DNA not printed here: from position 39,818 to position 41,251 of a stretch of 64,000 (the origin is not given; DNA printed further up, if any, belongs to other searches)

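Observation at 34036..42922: Putative sigma-54 regulon: GAF-EBP flanked by two sigma-54 promoters driving a cyanate-type ABC importer and an OsmC/ACAD-fold/DUF302/rubredoxin-reductase operon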

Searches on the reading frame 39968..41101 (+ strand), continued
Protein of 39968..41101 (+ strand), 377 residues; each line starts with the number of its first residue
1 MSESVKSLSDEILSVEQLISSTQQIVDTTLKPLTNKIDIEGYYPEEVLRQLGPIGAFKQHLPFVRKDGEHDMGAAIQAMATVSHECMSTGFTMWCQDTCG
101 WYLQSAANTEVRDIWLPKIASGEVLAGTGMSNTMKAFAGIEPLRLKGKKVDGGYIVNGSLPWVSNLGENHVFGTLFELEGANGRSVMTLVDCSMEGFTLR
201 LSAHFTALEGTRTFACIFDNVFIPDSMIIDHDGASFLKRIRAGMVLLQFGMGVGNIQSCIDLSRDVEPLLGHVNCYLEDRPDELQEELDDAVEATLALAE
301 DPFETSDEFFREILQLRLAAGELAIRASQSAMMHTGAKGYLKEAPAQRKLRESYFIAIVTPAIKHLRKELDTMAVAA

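Call 63: search_protein_families(library=ncbifam, proteins=[L020:12511-14034:+, L072:11168-12028:+, L013:7488-8354:-, L072:12096-13274:+], max_evalue=1e-10)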
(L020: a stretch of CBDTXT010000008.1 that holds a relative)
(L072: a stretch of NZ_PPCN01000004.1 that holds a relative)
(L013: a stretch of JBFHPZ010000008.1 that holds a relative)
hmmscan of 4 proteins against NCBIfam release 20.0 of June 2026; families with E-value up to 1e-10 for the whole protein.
L020:12511-14034:+ (507 aa): 2 families
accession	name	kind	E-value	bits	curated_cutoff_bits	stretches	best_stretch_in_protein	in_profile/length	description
TIGR01728.1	SsuA_fam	subfamily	9.7e-14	51.3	163.5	1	233-409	77-249/290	aliphatic sulfonate ABC transporter substrate-binding protein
NF040735.1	SBP_SaoX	equivalog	2.5e-11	43.2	300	1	154-372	4-217/330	ABC transporter substrate-binding subunit SaoX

L072:11168-12028:+ (286 aa): 2 families
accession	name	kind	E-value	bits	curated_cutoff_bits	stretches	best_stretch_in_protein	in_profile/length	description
NF008557.0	PRK11493.1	equivalog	1.6e-25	89.8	250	1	32-282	40-279/281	3-mercaptopyruvate sulfurtransferase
NF040901.1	SeO3_TeO2_ExtH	equivalog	7.4e-22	77.9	200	1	21-273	67-347/430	selenite/tellurite reduction operon rhodanese-like protein ExtH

L013:7488-8354:- (288 aa): 2 families
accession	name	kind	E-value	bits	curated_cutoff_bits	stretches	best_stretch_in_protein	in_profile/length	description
NF008557.0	PRK11493.1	equivalog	8.9e-28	97.2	250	1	30-280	40-279/281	3-mercaptopyruvate sulfurtransferase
NF040901.1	SeO3_TeO2_ExtH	equivalog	1.5e-17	63.7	200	1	17-271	65-347/430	selenite/tellurite reduction operon rhodanese-like protein ExtH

L072:12096-13274:+ (392 aa): 37 families (the best 25 are shown)
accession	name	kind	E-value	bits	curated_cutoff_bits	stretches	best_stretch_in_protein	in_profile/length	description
NF041682.1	ant_diox_AndAa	equivalog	6.4e-101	338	650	1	3-384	4-385/406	anthranilate 1,2-dioxygenase system ferredoxin--NAD(+) reductase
NF042949.2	3PPDioc_HcaD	equivalog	2.2e-100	336.1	450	1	4-380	3-375/386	3-phenylpropionate/cinnamic acid dioxygenase ferredoxin--NAD(+) reductase subunit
NF007286.0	PRK09754.1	equivalog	2.7e-87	293.1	447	1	4-374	5-370/400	phenylpropionate dioxygenase ferredoxin reductase subunit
NF045765.1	PhenlGlyoxDHPadH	equivalog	1.4e-53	182.3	475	1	5-313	5-311/416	NADH-dependent phenylglyoxylate dehydrogenase subunit epsilon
TIGR02374.1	nitri_red_nirB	equivalog_domain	5.4e-51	173.9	578.35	1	5-317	1-310/794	nitrite reductase large subunit NirB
NF003437.0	PRK04965.1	equivalog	9.2e-48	163.1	392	1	1-279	1-275/378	NADH:flavorubredoxin reductase NorW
NF007123.0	PRK09564.1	equivalog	1.3e-38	132.9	458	1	5-279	3-284/444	CoA-disulfide reductase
TIGR03385.1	CoA_CoA_reduc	equivalog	1.2e-35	123.2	578.8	1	5-279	2-283/439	CoA-disulfide reductase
NF046103.1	NOXase_Strep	equivalog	1.8e-32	112.9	600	1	5-302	2-304/442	H2O-forming NADH oxidase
NF011565.0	PRK14989.1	subfamily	1.7e-31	109.1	883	1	5-288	6-292/847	nitrite reductase large subunit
TIGR01350.1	lipoamide_DH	equivalog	1.9e-28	99.4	408.8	1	94-279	124-309/461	dihydrolipoyl dehydrogenase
TIGR02053.1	MerA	equivalog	3.1e-25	89.1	454.45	1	90-310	118-329/465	mercury(II) reductase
TIGR03452.1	mycothione_red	equivalog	6.9e-24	84.5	635.65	1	88-279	119-305/452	mycothione reductase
NF005884.0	PRK07846.1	equivalog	1.9e-23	82.8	501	1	87-279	117-304/454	mycothione reductase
NF003585.0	PRK05249.1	equivalog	1e-22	80.4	465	1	95-313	133-337/464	Si-specific NAD(P)(+) transhydrogenase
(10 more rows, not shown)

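Call 64: search_dna_similar(query=window:39968-41101:+, collection=plasmids, mode=protein, max_evalue=1e-30, max_rows=20)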
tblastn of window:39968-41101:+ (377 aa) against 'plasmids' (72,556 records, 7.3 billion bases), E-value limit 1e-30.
Records with a match: 36; places in all: 36; records where one place covers at least 80% of the query: 36.
Best place of each record, by identity: <60% 36.
By first word of the organism name: Pseudosulfitobacter 18; Synechococcus 6; Methylocystis 2; Neisseria 2; Burkholderia 2; Caballeronia 2; Rhodobacteraceae 1; Acetobacter 1; Marinobacter 1; Moraxella 1.
By predicted mobility (MOB-suite, as given by PLSDB): non-mobilizable 31; conjugative 3; mobilizable 2.
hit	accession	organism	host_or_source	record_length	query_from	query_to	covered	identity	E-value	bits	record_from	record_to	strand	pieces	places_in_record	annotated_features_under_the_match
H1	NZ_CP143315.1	Methylocystis iwaonis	cell culture,rice rhizosphere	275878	18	370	94%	45.6%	1e-94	316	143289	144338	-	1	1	acyl-CoA dehydrogenase family protein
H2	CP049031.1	Rhodobacteraceae bacterium SC52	Apostichopus japonicus,pure ...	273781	20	370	93%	45.5%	1e-94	316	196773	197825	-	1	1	acyl-CoA/acyl-ACP dehydrogenase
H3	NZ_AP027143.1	Methylocystis iwaonis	-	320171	18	370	94%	45.0%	4e-93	311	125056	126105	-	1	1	acyl-CoA dehydrogenase family protein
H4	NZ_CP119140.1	Neisseria gonorrhoeae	Homo sapiens,whole organism,blood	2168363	13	376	97%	43.2%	4e-80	274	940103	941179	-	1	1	none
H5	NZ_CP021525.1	Acetobacter ascendens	cell culture,food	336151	7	370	97%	42.9%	2e-87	295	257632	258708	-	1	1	acyl-CoA dehydrogenase family protein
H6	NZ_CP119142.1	Neisseria gonorrhoeae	Homo sapiens,whole organism,synovial ...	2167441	13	376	97%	42.7%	8e-79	271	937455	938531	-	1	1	none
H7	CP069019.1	Pseudosulfitobacter pseudonitzschiae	Skeletonema menzelii,The surface ...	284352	3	376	99%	40.8%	1e-89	302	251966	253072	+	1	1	acyl-CoA/acyl-ACP dehydrogenase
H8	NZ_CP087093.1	Pseudosulfitobacter pseudonitzschiae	Skeletonema costatum,The surface ...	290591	3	376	99%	40.8%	1e-89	302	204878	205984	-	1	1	acyl-CoA dehydrogenase family protein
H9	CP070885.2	Pseudosulfitobacter pseudonitzschiae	Skeletonema costatum,The surface ...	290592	3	376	99%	40.8%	1e-89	302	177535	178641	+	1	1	acyl-CoA/acyl-ACP dehydrogenase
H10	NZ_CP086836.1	Pseudosulfitobacter pseudonitzschiae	Trieres chinensis,The surface seawater ...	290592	3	376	99%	40.8%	1e-89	302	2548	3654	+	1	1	acyl-CoA dehydrogenase family protein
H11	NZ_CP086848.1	Pseudosulfitobacter pseudonitzschiae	Skeletonema costatum,The surface ...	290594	3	376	99%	40.8%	1e-89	302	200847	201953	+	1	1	acyl-CoA dehydrogenase family protein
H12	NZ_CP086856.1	Pseudosulfitobacter pseudonitzschiae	Skeletonema costatum,The surface ...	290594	3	376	99%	40.8%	1e-89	302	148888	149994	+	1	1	acyl-CoA dehydrogenase family protein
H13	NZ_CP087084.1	Pseudosulfitobacter pseudonitzschiae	Mediolabrus comicus,The surface ...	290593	3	376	99%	40.8%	1e-89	302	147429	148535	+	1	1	acyl-CoA dehydrogenase family protein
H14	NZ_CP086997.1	Pseudosulfitobacter pseudonitzschiae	Skeletonema costatum,The surface ...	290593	3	376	99%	40.8%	1e-89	302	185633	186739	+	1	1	acyl-CoA dehydrogenase family protein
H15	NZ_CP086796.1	Pseudosulfitobacter pseudonitzschiae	Thalassiosira tenera,The surface ...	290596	3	376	99%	40.8%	1e-89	302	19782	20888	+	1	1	acyl-CoA dehydrogenase family protein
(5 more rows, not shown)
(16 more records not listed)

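Call 65: get_annotated_region(hit=H4, flank=7000)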
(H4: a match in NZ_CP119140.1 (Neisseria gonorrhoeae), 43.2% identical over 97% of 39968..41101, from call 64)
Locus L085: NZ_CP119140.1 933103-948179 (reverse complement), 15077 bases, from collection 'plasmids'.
description: Neisseria gonorrhoeae strain 2022NG-0076 plasmid p2022NG-0076_1, complete sequence
organism: Neisseria gonorrhoeae (NCBI taxid 485)
taxonomy: Bacteria; Pseudomonadota; Betaproteobacteria; Neisseriales; Neisseriaceae; Neisseria; Neisseria gonorrhoeae
host: -; source: Homo sapiens,whole organism,blood; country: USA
typing (MOB-suite, as given by PLSDB): non-mobilizable
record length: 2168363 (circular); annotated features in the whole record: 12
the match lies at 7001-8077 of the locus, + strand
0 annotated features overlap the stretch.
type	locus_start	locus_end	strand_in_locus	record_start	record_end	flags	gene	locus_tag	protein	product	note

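Call 66: get_annotated_region(hit=H1, flank=7000)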
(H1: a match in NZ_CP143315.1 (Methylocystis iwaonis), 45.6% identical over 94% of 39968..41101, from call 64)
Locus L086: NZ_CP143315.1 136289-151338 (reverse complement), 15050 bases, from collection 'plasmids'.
description: Methylocystis iwaonis strain SD4 plasmid unnamed1, complete sequence
organism: Methylocystis iwaonis (NCBI taxid 2885079)
taxonomy: Bacteria; Pseudomonadota; Alphaproteobacteria; Hyphomicrobiales; Methylocystaceae; Methylocystis; Methylocystis iwaonis
host: -; source: cell culture,rice rhizosphere; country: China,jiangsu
typing (MOB-suite, as given by PLSDB): non-mobilizable
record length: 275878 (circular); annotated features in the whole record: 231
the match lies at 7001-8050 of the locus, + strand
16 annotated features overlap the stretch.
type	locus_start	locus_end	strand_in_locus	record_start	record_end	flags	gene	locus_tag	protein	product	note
CDS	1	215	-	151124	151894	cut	-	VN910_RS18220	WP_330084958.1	hypothetical protein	-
CDS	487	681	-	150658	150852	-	-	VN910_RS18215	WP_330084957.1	hypothetical protein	-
CDS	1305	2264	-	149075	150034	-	-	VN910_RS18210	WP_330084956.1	alpha-amylase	-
CDS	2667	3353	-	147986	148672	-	-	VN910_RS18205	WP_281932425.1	TetR/AcrR family transcriptional regulator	GO:0006355 - regulation of DNA-templated transcription [Evidence IEA]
CDS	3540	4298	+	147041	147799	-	-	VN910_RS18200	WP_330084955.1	ATP-binding cassette domain-containing protein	-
CDS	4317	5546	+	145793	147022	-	-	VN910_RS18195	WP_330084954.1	ABC transporter substrate-binding protein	-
CDS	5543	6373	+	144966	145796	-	-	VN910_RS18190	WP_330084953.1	ABC transporter permease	-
CDS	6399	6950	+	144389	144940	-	-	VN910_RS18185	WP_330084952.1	OsmC family protein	GO:0006979 - response to oxidative stress [Evidence IEA]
CDS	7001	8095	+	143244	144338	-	-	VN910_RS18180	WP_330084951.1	acyl-CoA dehydrogenase family protein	-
CDS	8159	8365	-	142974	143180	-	-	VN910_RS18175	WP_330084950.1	STN domain-containing protein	-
CDS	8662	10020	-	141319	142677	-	-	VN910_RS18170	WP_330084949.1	sorbosone dehydrogenase family protein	-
CDS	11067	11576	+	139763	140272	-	fae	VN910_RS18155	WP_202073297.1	formaldehyde-activating enzyme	GO:0016051 - carbohydrate biosynthetic process [Evidence IEA]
CDS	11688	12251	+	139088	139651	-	fae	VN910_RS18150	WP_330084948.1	formaldehyde-activating enzyme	GO:0016051 - carbohydrate biosynthetic process [Evidence IEA]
CDS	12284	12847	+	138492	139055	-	-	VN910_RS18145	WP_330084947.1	hypothetical protein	-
CDS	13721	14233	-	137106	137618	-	-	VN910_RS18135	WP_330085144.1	GNAT family protein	-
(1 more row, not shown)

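Call 69: search_protein_families(library=pfam, proteins=[L085:6315-6863:+, L085:3928-5619:+, L085:3412-3831:+, L085:9482-10060:+, L085:8198-8374:+, L085:5804-6175:+, L085:11045-11791:-, L085:2563-2919:+], max_evalue=0.001)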
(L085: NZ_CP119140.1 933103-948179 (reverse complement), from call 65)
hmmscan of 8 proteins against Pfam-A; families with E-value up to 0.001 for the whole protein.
L085:6315-6863:+ (182 aa): 1 family
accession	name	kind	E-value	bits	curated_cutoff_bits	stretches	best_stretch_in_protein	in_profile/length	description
PF02627.25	CMD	-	5.7e-08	33.1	23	1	41-121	1-82/84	Carboxymuconolactone decarboxylase family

L085:3928-5619:+ (563 aa): 2 families
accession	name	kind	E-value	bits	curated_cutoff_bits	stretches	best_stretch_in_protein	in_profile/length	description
PF09330.16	Lact-deh-memb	-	4.1e-148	492.9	25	1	272-561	1-290/290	D-lactate dehydrogenase, membrane binding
PF01565.28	FAD_binding_4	-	3.2e-10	40.3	26.4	1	41-160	2-115/139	FAD binding domain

L085:3412-3831:+ (139 aa): 0 families

L085:9482-10060:+ (192 aa): 2 families
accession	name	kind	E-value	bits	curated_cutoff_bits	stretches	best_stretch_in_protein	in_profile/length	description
PF13276.12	HTH_21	-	1.1e-17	64.4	28.1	1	33-87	4-60/60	HTH-like domain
PF00665.32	rve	-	1.2e-15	58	32.6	1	110-185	2-79/102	Integrase core domain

L085:8198-8374:+ (59 aa): 1 family
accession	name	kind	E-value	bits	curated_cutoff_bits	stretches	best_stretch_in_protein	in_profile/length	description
PF00301.25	Rubredoxin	-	9e-24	83.7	23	1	9-55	1-47/47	Rubredoxin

L085:5804-6175:+ (123 aa): 1 family
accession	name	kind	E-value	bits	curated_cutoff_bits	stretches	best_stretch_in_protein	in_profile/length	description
PF10947.13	DUF2628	-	3.4e-10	40.7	23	1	17-93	19-91/93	Protein of unknown function (DUF2628)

L085:11045-11791:- (248 aa): 1 family
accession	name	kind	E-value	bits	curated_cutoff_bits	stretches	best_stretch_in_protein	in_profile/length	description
PF01713.27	Smr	-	3e-17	63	25.7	1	163-241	1-77/77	Smr domain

L085:2563-2919:+ (118 aa): 0 families

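Call 71: search_dna_similar(query=window:39968-41101:+, collection=plasmids, mode=protein, max_evalue=1e-30, max_rows=40, rows=spread)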
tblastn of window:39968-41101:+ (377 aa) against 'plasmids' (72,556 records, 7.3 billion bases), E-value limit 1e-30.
Records with a match: 36; places in all: 36; records where one place covers at least 80% of the query: 36.
Best place of each record, by identity: <60% 36.
By first word of the organism name: Pseudosulfitobacter 18; Synechococcus 6; Methylocystis 2; Neisseria 2; Burkholderia 2; Caballeronia 2; Rhodobacteraceae 1; Acetobacter 1; Marinobacter 1; Moraxella 1.
By predicted mobility (MOB-suite, as given by PLSDB): non-mobilizable 31; conjugative 3; mobilizable 2.
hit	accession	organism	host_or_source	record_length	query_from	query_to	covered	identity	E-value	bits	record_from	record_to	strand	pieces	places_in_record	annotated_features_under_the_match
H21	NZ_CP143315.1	Methylocystis iwaonis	cell culture,rice rhizosphere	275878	18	370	94%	45.6%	1e-94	316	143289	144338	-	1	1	acyl-CoA dehydrogenase family protein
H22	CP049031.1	Rhodobacteraceae bacterium SC52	Apostichopus japonicus,pure ...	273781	20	370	93%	45.5%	1e-94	316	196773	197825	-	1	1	acyl-CoA/acyl-ACP dehydrogenase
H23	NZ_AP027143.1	Methylocystis iwaonis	-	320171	18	370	94%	45.0%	4e-93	311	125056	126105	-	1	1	acyl-CoA dehydrogenase family protein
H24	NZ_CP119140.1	Neisseria gonorrhoeae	Homo sapiens,whole organism,blood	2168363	13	376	97%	43.2%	4e-80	274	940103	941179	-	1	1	none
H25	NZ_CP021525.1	Acetobacter ascendens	cell culture,food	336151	7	370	97%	42.9%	2e-87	295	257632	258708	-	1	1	acyl-CoA dehydrogenase family protein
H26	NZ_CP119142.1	Neisseria gonorrhoeae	Homo sapiens,whole organism,synovial ...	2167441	13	376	97%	42.7%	8e-79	271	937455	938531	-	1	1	none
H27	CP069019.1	Pseudosulfitobacter pseudonitzschiae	Skeletonema menzelii,The surface ...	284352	3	376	99%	40.8%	1e-89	302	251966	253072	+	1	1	acyl-CoA/acyl-ACP dehydrogenase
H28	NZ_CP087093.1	Pseudosulfitobacter pseudonitzschiae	Skeletonema costatum,The surface ...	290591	3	376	99%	40.8%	1e-89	302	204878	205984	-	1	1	acyl-CoA dehydrogenase family protein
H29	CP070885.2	Pseudosulfitobacter pseudonitzschiae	Skeletonema costatum,The surface ...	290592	3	376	99%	40.8%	1e-89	302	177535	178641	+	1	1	acyl-CoA/acyl-ACP dehydrogenase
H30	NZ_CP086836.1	Pseudosulfitobacter pseudonitzschiae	Trieres chinensis,The surface seawater ...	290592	3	376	99%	40.8%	1e-89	302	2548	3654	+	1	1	acyl-CoA dehydrogenase family protein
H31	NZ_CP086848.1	Pseudosulfitobacter pseudonitzschiae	Skeletonema costatum,The surface ...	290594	3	376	99%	40.8%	1e-89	302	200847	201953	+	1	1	acyl-CoA dehydrogenase family protein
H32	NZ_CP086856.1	Pseudosulfitobacter pseudonitzschiae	Skeletonema costatum,The surface ...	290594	3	376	99%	40.8%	1e-89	302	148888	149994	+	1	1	acyl-CoA dehydrogenase family protein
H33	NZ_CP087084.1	Pseudosulfitobacter pseudonitzschiae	Mediolabrus comicus,The surface ...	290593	3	376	99%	40.8%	1e-89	302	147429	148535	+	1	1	acyl-CoA dehydrogenase family protein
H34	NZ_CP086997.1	Pseudosulfitobacter pseudonitzschiae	Skeletonema costatum,The surface ...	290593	3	376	99%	40.8%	1e-89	302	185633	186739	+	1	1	acyl-CoA dehydrogenase family protein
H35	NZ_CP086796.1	Pseudosulfitobacter pseudonitzschiae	Thalassiosira tenera,The surface ...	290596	3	376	99%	40.8%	1e-89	302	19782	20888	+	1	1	acyl-CoA dehydrogenase family protein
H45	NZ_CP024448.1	Moraxella osloensis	Homo sapiens,single cell,skin swab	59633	17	367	93%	41.3%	2e-70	246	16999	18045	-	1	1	acyl-CoA dehydrogenase family protein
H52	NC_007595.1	Synechococcus elongatus PCC 7942 = FACHB-805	-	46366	75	377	80%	32.0%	2e-38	154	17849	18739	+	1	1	acyl-CoA dehydrogenase family protein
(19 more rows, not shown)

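Call 72: get_annotated_region(hit=H52, flank=9000)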
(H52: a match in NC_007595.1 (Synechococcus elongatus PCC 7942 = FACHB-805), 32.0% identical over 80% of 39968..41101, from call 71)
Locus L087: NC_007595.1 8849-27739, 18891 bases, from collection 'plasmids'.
description: Synechococcus elongatus PCC 7942 = FACHB-805 plasmid 1, complete sequence
organism: Synechococcus elongatus PCC 7942 = FACHB-805 (NCBI taxid 1140)
taxonomy: Bacteria; Cyanobacteriota; Cyanophyceae; Synechococcales; Synechococcaceae; Synechococcus; Synechococcus elongatus; Synechococcus elongatus PCC 7942 = FACHB-805
host: -; source: -; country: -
typing (MOB-suite, as given by PLSDB): non-mobilizable
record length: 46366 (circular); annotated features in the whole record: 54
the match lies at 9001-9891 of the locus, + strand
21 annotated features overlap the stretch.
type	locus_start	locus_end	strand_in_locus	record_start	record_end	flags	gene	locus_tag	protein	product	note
CDS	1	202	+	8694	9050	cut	-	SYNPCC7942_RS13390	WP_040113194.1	four-helix bundle copper-binding protein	-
CDS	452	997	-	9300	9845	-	-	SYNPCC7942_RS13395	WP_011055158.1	ANL43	-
CDS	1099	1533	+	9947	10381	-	-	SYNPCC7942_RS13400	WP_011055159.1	Rrf2 family transcriptional regulator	-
CDS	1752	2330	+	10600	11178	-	-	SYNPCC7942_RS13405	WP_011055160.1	carbonic anhydrase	-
CDS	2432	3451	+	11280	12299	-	-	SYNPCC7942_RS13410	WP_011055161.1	catalase family peroxidase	-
CDS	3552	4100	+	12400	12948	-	-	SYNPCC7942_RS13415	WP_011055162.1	MgtC/SapB family protein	-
CDS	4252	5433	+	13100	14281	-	-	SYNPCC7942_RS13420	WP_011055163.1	chromate transporter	-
CDS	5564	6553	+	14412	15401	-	cysK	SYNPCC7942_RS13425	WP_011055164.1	cysteine synthase A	GO:0006535 - cysteine biosynthetic process from serine [Evidence IEA]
CDS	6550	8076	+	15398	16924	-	-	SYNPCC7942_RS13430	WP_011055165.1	gamma-glutamyltransferase family protein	-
CDS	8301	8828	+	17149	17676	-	-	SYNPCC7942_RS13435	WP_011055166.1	DUF4242 domain-containing protein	-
CDS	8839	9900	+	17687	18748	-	-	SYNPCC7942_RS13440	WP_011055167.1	acyl-CoA dehydrogenase family protein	-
CDS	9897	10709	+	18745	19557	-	-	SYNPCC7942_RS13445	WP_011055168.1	ABC transporter ATP-binding protein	GO:0006810 - transport [Evidence IEA]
CDS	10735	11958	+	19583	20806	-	-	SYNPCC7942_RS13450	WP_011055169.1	ABC transporter substrate-binding protein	-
CDS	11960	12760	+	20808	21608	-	-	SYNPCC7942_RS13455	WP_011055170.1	ABC transporter permease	-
CDS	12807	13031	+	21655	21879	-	-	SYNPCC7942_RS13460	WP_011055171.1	hypothetical protein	-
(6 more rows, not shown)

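Call 73: get_annotated_region(hit=H45, flank=6000)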
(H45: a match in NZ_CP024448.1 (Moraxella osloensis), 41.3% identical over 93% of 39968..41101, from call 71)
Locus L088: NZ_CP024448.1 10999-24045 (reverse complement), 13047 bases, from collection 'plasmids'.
description: Moraxella osloensis strain NP7 plasmid pNP7-5, complete sequence
organism: Moraxella osloensis (NCBI taxid 34062)
taxonomy: Bacteria; Pseudomonadota; Gammaproteobacteria; Moraxellales; Moraxellaceae; Moraxella; Moraxella osloensis
host: -; source: Homo sapiens,single cell,skin swab; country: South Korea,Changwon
typing (MOB-suite, as given by PLSDB): non-mobilizable
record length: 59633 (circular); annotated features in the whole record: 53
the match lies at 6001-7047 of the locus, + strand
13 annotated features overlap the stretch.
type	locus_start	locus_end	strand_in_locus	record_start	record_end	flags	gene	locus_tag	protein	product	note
CDS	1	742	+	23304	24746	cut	accC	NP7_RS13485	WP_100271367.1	acetyl-CoA carboxylase biotin carboxylase subunit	GO:0006633 - fatty acid biosynthetic process [Evidence IEA]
CDS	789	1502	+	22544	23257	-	pxpB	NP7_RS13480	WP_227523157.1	5-oxoprolinase subunit PxpB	GO:0005975 - carbohydrate metabolic process [Evidence IEA]; GO:0006807 - nitrogen compound metabolic process [Evidence ...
CDS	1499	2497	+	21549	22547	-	-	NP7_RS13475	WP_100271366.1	biotin-dependent carboxyltransferase family protein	-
CDS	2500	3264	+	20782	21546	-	pxpA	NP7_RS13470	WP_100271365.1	5-oxoprolinase subunit PxpA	GO:0005975 - carbohydrate metabolic process [Evidence IEA]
CDS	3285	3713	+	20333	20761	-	-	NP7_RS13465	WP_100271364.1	biotin/lipoyl-containing protein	-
CDS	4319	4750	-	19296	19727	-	-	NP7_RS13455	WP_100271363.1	integrase core domain-containing protein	GO:0015074 - DNA integration [Evidence IEA]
CDS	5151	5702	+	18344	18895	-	-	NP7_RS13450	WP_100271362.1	carboxymuconolactone decarboxylase family protein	-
CDS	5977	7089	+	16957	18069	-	-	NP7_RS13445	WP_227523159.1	acyl-CoA dehydrogenase family protein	-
CDS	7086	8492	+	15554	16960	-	-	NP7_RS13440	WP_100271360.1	FAD-dependent oxidoreductase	-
CDS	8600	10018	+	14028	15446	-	-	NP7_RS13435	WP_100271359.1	CmpA/NrtA family ABC transporter substrate-binding protein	-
CDS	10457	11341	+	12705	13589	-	ntrB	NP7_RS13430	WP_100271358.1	nitrate ABC transporter permease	GO:0015706 - nitrate transmembrane transport [Evidence IEA]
CDS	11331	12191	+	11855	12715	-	-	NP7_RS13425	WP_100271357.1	ABC transporter ATP-binding protein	-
CDS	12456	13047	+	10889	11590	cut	-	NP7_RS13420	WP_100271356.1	IS1 family transposase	-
